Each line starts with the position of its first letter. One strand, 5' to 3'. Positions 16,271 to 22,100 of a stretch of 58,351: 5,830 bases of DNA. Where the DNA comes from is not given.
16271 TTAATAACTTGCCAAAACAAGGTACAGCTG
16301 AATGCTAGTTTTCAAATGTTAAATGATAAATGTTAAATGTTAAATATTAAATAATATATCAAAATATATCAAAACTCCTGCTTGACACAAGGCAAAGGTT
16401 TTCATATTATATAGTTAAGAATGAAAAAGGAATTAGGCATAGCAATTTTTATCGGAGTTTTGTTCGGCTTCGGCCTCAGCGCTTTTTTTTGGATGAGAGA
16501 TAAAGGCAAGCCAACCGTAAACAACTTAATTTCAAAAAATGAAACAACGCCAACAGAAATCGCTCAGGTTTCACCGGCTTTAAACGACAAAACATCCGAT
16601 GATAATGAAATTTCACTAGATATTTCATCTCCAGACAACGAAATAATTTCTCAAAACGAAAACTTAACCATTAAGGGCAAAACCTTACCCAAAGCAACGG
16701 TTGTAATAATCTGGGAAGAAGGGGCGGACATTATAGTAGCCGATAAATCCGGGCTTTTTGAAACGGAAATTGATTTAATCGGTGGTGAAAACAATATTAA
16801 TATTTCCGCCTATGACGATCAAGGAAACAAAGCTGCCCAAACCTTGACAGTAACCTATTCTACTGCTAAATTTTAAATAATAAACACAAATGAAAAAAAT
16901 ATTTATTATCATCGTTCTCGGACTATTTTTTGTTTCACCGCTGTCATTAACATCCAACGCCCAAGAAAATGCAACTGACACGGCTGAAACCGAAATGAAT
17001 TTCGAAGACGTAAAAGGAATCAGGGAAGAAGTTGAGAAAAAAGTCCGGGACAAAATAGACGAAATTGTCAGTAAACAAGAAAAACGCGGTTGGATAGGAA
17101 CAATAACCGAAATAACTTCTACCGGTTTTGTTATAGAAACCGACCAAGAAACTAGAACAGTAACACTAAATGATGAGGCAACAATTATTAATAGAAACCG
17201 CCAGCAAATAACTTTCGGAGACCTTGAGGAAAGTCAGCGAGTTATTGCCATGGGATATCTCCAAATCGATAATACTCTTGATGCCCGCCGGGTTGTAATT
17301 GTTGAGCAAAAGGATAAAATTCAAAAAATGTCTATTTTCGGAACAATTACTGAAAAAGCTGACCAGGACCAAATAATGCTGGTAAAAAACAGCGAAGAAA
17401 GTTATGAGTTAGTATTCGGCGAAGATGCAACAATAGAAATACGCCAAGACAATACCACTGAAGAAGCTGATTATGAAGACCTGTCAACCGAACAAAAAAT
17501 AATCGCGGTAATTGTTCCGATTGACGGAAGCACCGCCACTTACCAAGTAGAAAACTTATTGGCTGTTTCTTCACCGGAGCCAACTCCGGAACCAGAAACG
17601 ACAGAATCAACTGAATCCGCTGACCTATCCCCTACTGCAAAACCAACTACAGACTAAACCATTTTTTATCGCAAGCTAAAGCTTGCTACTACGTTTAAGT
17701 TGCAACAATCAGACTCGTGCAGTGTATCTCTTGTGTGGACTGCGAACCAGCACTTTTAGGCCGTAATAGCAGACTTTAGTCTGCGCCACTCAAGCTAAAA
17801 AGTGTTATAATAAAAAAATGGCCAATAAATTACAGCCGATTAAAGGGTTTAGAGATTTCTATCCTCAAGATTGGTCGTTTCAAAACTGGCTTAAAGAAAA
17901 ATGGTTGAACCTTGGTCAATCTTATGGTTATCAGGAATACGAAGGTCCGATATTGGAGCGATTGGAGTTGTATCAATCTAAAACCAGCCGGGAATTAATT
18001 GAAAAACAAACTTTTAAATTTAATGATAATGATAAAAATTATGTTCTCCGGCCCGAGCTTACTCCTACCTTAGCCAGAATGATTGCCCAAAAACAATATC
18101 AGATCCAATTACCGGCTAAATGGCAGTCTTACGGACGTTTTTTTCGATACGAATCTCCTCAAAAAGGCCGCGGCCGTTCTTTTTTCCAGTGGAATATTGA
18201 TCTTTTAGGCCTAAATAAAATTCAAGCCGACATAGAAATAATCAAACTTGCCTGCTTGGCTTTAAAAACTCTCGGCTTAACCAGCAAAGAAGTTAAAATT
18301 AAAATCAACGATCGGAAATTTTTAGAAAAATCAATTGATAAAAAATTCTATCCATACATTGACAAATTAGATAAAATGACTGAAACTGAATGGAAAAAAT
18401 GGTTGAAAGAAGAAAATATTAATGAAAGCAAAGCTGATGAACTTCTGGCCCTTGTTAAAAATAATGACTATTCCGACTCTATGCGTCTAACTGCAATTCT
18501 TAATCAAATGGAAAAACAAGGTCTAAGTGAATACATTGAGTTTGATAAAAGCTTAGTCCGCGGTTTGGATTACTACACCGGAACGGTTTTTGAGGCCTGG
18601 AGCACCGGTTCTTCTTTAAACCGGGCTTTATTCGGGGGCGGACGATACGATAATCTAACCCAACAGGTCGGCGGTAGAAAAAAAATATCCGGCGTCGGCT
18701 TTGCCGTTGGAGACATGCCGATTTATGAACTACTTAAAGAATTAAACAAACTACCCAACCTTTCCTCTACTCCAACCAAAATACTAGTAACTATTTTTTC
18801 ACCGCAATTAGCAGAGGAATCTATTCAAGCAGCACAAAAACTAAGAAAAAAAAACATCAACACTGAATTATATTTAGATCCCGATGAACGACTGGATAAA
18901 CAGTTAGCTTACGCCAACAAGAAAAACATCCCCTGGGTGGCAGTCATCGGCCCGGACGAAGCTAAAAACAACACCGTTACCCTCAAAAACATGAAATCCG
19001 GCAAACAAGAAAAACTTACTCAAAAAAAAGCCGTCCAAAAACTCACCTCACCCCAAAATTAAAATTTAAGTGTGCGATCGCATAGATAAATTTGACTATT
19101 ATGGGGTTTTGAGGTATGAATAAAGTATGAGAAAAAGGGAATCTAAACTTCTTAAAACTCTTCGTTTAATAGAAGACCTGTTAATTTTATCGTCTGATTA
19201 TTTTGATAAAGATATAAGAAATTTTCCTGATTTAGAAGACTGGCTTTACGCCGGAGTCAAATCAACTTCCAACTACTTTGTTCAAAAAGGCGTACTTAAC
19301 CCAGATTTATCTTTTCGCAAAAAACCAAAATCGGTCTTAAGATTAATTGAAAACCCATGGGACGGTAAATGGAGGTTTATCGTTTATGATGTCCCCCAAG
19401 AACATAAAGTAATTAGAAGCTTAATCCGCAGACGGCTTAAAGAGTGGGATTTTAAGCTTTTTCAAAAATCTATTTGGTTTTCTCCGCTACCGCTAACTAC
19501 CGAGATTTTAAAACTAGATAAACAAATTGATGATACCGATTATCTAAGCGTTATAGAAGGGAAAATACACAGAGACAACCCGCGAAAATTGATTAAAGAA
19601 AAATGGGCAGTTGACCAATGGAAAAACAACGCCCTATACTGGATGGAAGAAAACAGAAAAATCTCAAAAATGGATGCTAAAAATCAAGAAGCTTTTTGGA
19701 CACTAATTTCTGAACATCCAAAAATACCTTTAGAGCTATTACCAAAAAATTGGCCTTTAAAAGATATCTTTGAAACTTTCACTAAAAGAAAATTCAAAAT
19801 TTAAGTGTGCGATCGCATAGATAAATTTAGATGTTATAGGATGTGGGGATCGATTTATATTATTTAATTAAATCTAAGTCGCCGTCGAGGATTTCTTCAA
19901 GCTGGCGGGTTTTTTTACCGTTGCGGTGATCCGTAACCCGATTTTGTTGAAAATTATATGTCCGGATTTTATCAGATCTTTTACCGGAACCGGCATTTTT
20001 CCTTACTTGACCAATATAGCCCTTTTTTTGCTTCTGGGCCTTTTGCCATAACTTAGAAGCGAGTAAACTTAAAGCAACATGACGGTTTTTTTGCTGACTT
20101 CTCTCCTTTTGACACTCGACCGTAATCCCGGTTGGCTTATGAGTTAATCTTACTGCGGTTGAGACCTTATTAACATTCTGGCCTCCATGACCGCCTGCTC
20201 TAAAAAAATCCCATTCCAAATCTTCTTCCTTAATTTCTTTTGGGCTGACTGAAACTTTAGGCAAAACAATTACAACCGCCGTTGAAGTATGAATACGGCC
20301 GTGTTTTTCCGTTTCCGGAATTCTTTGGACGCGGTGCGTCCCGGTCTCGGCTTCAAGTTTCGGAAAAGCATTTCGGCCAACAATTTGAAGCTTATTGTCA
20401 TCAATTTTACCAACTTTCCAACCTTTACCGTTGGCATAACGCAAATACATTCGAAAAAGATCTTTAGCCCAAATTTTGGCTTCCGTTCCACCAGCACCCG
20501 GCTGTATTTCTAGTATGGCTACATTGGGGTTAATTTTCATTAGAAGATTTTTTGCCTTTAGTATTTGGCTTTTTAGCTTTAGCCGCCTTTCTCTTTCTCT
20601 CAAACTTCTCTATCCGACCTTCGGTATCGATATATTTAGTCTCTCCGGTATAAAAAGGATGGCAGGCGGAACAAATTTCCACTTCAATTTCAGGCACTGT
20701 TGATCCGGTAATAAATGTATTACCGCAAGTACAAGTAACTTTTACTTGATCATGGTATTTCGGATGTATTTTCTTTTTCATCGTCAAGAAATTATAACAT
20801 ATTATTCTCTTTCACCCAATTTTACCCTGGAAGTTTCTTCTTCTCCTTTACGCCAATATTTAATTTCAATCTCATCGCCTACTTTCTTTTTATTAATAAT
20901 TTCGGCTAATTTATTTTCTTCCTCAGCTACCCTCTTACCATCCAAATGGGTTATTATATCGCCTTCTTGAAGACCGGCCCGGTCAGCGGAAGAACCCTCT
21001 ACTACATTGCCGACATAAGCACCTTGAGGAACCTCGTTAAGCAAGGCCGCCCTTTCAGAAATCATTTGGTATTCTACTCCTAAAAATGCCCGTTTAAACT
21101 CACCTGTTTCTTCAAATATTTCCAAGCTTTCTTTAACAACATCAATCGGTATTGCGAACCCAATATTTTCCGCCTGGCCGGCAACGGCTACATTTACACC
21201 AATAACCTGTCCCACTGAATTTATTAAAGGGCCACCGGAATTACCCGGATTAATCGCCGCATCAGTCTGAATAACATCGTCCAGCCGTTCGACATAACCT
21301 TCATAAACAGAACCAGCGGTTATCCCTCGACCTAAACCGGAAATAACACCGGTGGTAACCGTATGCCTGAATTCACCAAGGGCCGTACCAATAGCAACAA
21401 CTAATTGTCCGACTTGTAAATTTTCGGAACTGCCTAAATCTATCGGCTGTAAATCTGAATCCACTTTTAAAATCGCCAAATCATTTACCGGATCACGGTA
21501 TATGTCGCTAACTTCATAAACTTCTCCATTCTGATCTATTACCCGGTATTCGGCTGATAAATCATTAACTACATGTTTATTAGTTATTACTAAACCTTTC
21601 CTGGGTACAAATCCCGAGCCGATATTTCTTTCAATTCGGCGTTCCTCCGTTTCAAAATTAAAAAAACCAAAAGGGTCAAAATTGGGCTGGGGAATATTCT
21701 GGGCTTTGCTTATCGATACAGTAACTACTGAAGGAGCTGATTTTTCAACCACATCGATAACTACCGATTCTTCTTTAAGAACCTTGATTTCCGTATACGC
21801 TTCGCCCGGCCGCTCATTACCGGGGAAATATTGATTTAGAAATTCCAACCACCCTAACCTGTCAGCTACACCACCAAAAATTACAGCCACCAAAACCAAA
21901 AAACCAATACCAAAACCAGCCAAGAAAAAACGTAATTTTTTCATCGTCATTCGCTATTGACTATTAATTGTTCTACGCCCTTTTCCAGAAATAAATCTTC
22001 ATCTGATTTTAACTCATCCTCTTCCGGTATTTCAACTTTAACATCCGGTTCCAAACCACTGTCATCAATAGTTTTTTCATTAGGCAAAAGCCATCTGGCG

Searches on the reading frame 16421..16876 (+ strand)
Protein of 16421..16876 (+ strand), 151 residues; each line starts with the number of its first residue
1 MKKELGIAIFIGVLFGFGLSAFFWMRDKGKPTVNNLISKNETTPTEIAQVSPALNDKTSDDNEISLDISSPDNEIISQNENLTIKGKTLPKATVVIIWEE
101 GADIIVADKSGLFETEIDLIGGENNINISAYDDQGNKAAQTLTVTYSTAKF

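Call 65: search_protein_families(library=pfam, proteins=[window:16421-16876:+], max_evalue=0.001)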
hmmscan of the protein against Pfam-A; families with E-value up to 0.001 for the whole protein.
window:16421-16876:+ (151 aa): 2 families
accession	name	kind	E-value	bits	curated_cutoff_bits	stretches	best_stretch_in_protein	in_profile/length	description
PF09136.16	Glucodextran_B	-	1.6e-08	34.7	27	1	66-146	3-81/83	Glucodextranase, domain B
PF17936.7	Big_6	-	4.5e-05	24.1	27.6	1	71-141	5-77/83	Bacterial Ig domain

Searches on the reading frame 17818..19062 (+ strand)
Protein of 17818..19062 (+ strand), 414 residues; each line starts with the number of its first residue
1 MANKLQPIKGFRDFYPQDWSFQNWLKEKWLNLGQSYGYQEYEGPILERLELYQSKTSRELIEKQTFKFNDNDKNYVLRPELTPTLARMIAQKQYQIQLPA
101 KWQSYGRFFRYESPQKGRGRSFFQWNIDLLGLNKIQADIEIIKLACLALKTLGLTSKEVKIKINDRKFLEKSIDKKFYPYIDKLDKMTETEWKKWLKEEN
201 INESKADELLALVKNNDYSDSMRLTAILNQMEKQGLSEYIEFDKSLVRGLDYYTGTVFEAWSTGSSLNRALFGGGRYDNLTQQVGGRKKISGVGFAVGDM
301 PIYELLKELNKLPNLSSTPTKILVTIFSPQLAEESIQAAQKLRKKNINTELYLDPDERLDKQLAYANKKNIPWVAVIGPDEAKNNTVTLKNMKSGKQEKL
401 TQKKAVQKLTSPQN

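Call 65: search_protein_families(library=pfam, proteins=[window:17818-19062:+], max_evalue=0.001)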
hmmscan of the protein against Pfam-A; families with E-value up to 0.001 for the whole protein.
window:17818-19062:+ (414 aa): 5 families
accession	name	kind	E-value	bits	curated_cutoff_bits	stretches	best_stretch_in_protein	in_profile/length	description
PF13393.11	tRNA-synt_His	-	5.2e-41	141.3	25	1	10-297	1-303/308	Histidyl-tRNA synthetase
PF03129.25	HGTP_anticodon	-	1.3e-16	61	21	1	323-410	3-92/94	Anticodon binding domain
PF00587.30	tRNA-synt_2b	-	8.8e-11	42.6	29.3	1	67-251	2-146/179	tRNA synthetase class II core domain (G, H, P, S and T)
PF01409.25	tRNA-synt_2d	-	6.8e-06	26.2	19.8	1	36-186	33-181/246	tRNA synthetases class II core domain (F)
PF12745.12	HGTP_anticodon2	-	0.00033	20.7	24.4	1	321-406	7-97/261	Anticodon binding domain of tRNAs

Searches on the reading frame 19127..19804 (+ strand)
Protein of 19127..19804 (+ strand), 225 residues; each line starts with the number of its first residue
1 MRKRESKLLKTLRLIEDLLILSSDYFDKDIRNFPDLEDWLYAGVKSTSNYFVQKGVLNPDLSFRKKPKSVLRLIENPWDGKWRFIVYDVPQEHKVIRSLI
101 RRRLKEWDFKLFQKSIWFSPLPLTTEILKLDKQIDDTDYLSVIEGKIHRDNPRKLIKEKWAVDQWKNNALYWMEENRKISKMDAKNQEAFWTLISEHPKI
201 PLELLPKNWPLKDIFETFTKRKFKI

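Call 65: search_protein_families(library=pfam, proteins=[window:19127-19804:+], max_evalue=0.001)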
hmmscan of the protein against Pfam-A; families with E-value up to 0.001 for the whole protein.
window:19127-19804:+ (225 aa): 1 family
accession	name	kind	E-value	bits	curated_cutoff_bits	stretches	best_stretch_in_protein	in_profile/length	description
PF20803.2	PaaX_M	-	4.6e-17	62.3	24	1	76-148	2-74/83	PaaX protein central Cas2-like domain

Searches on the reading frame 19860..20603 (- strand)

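Call 63: search_protein_families(library=pfam, proteins=[window:19860-20603:-], max_evalue=0.001)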
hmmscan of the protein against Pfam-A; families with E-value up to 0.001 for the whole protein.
window:19860-20603:- (247 aa): 2 families
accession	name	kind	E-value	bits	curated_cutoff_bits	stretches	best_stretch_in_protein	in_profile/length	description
PF00472.26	RF-1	-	4.7e-38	130.2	35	1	123-227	6-116/116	RF-1 domain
PF03462.23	PCRF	-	5.3e-33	114.9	24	1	16-111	86-194/194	PCRF domain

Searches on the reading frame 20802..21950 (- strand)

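Call 63: search_protein_families(library=pfam, proteins=[window:20802-21950:-], max_evalue=0.001)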
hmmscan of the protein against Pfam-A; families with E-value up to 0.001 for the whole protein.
window:20802-21950:- (382 aa): 5 families
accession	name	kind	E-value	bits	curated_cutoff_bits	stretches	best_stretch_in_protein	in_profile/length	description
PF13365.12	Trypsin_2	-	4e-28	99.4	27.6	1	111-252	1-144/144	Trypsin-like peptidase domain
PF00089.32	Trypsin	-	1.5e-20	74.4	20.6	1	109-273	25-217/220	Trypsin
PF13180.12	PDZ_2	-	1.3e-14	54.6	27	1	289-378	2-80/80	PDZ domain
PF17820.7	PDZ_6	-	8.4e-11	41.9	27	1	313-367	2-54/54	PDZ domain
PF00595.29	PDZ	-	8.4e-09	36.1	23.2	1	286-363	8-78/81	PDZ domain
